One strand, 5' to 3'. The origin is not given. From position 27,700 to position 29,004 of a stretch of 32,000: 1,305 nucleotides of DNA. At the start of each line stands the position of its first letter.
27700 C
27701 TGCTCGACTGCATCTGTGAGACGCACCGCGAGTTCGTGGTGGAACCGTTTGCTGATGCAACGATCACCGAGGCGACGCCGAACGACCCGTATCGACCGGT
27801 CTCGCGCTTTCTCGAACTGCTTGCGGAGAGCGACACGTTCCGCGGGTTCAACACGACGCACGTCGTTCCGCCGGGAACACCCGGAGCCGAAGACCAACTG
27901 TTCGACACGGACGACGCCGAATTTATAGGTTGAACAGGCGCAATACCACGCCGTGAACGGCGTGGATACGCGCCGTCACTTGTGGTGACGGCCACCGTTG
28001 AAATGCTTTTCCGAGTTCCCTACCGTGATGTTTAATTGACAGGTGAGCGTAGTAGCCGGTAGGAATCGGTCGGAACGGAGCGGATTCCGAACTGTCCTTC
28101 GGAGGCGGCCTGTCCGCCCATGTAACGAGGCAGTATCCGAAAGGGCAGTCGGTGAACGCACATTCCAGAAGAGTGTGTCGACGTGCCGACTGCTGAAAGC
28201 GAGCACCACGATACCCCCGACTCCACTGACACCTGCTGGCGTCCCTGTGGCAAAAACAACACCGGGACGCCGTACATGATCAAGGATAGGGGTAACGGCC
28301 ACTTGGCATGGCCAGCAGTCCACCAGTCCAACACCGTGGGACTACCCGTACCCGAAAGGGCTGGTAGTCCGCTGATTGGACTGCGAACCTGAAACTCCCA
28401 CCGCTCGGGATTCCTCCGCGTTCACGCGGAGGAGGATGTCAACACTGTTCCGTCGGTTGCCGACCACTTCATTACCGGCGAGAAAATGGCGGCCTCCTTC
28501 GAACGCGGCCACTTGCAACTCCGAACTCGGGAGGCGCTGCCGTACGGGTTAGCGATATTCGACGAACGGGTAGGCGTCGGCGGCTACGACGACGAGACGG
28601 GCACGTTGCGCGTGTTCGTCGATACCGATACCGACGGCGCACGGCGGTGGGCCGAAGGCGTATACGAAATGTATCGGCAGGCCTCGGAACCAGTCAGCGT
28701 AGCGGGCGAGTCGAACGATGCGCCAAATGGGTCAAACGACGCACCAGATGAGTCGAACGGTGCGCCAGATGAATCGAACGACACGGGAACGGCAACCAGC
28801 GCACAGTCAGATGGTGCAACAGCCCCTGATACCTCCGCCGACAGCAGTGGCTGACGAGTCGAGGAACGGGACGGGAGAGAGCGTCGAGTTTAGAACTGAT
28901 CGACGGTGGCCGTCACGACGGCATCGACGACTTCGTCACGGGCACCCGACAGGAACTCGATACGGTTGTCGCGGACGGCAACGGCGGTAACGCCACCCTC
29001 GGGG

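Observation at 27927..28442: Non-coding 516-bp element with IS200/IS605-like ends (TTAT flank, subterminal hairpins, ........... terminus) but no transposase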

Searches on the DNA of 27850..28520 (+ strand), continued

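Call 89: search_rna_families(sources=[L138, L002, L006, L010, L090, L013, L134, L135], threshold=evalue, max_evalue=0.001)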
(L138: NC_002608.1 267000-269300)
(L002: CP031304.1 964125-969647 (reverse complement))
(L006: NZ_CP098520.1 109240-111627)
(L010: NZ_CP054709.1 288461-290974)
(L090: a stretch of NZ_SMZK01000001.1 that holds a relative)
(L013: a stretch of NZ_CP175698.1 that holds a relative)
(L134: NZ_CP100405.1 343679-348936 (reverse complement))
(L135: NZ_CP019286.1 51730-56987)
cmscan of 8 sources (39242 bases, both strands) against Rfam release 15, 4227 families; matches with E-value up to 0.001: 9.
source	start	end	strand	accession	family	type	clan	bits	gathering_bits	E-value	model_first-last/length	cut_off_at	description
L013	3551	3715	+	RF02656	sot0042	Gene; sRNA;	-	101.8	88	1.5e-25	1-174/174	no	Sense overlapping transcript RNA 0042 (sot)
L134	3889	4053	+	RF02656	sot0042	Gene; sRNA;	-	96.1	88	7.7e-24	1-174/174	no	Sense overlapping transcript RNA 0042 (sot)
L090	4597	4761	+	RF02656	sot0042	Gene; sRNA;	-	85.9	88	8.4e-21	1-174/174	no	Sense overlapping transcript RNA 0042 (sot)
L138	1137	1278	+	RF02656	sot0042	Gene; sRNA;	-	76.3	88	5.8e-18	1-174/174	no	Sense overlapping transcript RNA 0042 (sot)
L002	2843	3014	+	RF02656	sot0042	Gene; sRNA;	-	48.8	88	9.3e-10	1-174/174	no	Sense overlapping transcript RNA 0042 (sot)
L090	6130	6325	-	RF02656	sot0042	Gene; sRNA;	-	46.7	88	3.9e-09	1-174/174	no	Sense overlapping transcript RNA 0042 (sot)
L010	1284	1505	+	RF02656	sot0042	Gene; sRNA;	-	38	88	1.5e-06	1-174/174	no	Sense overlapping transcript RNA 0042 (sot)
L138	1170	1300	+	RF00062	HgcC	Gene;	-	34.9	50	0.00014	1-130/130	no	HgcC family RNA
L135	4169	4348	+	RF00062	HgcC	Gene;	-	34.8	50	0.00015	1-130/130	no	HgcC family RNA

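Call 99: search_dna_similar(query=window:27927-28442:+, collection=plasmids, mode=near, max_rows=25)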
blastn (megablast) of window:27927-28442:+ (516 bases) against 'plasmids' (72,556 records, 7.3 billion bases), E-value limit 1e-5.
Records with a match: 31; places in all: 45; records where one place covers at least 80% of the query: 5.
Best place of each record, by identity: >=99% 3; 95-99% 5; 90-95% 5; 80-90% 13; 60-80% 5.
By first word of the organism name: Natrinema 4; Haloarcula 4; Natronorubrum 4; Halomicrobium 2; Halorubrum 2; Halorientalis 2; Natribaculum 2; Halobellus 2; Halobacterium 1; Haloglomus 1; and 7 more.
By predicted mobility (MOB-suite, as given by PLSDB): non-mobilizable 31.
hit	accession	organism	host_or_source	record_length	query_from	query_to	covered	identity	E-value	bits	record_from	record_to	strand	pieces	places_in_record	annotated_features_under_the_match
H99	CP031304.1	Natrinema thermotolerans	Cell culture,Korean salt-fermented food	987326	1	516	100%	86.2%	3e-155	555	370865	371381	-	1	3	moaA: GTP 3',8-cyclase MoaA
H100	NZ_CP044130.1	Halomicrobium sp. LC1Hm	-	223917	5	516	99%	85.4%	2e-146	525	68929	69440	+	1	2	none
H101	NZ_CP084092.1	Halomicrobium urmianum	cell culture,salt lake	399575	9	516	98%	84.6%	1e-139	503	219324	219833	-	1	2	MgtC/SapB family protein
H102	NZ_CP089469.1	Halobacterium noricense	cell culture,sediment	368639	5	516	99%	83.5%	1e-129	470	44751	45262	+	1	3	helix-turn-helix domain-containing protein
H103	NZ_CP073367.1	Haloarcula sinaiiensis ATCC 33800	cell culture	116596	5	516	99%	83.3%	6e-127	460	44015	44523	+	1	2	none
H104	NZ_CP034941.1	Halorubrum ezzemoulense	Cell Culture,Hypersaline Lake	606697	134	516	74%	88.4%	2e-91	457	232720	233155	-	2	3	none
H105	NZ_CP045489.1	Natronorubrum aibiense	single cell,Xinjiang Aibi Salt Lake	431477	180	516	65%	88.8%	2e-112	412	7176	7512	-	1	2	none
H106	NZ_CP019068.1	Halorientalis sp. IM1011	cell culture,saltern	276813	173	516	67%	86.2%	1e-99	370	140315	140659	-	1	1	none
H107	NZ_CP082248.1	Natrinema sp. SYSU A 869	cell culture,salt lake sediment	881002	180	516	65%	84.1%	9e-86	324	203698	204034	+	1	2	none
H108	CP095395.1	Natribaculum longum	cell culture,saline soil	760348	142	516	73%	74.9%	3e-30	139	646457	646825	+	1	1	none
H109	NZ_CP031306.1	Natronorubrum bangense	Cell culture,The Bange salt-alkaline ...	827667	173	516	67%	78.6%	4e-49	202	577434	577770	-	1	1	none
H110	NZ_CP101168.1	Haloglomus halophilum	cell culture,salt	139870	133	439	59%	87.3%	5e-93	348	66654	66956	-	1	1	none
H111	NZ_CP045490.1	Natronorubrum aibiense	single cell,Xinjiang Aibi Salt Lake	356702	180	516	65%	73.4%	2e-17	97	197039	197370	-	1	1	none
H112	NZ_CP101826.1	Halobellus ramosii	cell cuture,a brine sample of the ...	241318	1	204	40%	79.8%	3e-31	143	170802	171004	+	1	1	none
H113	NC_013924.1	Natrialba magadii ATCC 43099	-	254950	321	516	38%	77.3%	1e-19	104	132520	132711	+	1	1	none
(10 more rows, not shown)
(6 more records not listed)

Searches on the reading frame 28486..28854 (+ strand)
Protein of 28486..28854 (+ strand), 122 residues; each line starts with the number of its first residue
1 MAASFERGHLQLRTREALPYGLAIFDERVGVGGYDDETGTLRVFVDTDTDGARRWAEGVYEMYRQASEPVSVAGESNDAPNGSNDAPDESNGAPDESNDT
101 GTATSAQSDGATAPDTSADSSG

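Call 97: find_encoding_contigs(protein=window:28486-28854:+, flank=1500, max_places=6)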
Protein window:28486-28854:+ (122 aa): 6 contigs read that carry it; 4 places shown.
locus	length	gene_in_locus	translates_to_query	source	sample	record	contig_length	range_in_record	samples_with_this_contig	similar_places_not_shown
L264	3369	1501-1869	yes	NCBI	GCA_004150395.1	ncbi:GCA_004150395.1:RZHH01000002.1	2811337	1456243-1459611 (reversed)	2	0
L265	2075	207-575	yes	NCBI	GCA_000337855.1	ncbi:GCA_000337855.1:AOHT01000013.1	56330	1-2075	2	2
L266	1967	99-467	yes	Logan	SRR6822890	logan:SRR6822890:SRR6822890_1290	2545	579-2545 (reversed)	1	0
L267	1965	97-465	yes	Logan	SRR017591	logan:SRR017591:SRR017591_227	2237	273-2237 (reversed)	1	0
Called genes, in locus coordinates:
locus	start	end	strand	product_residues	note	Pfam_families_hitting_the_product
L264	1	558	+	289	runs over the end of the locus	PF00398:RrnaAD, PF13649:Methyltransf_25 (faint)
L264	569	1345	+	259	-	PF00924:MS_channel_2nd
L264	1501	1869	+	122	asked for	PF08350:FilR1_middle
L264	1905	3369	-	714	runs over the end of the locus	PF00575:S1, PF01336:tRNA_anti-codon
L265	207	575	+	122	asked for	PF08350:FilR1_middle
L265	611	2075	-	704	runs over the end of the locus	PF00575:S1, PF01336:tRNA_anti-codon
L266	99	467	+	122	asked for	PF08350:FilR1_middle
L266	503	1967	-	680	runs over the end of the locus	?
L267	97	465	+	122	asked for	PF08350:FilR1_middle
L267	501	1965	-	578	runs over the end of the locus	?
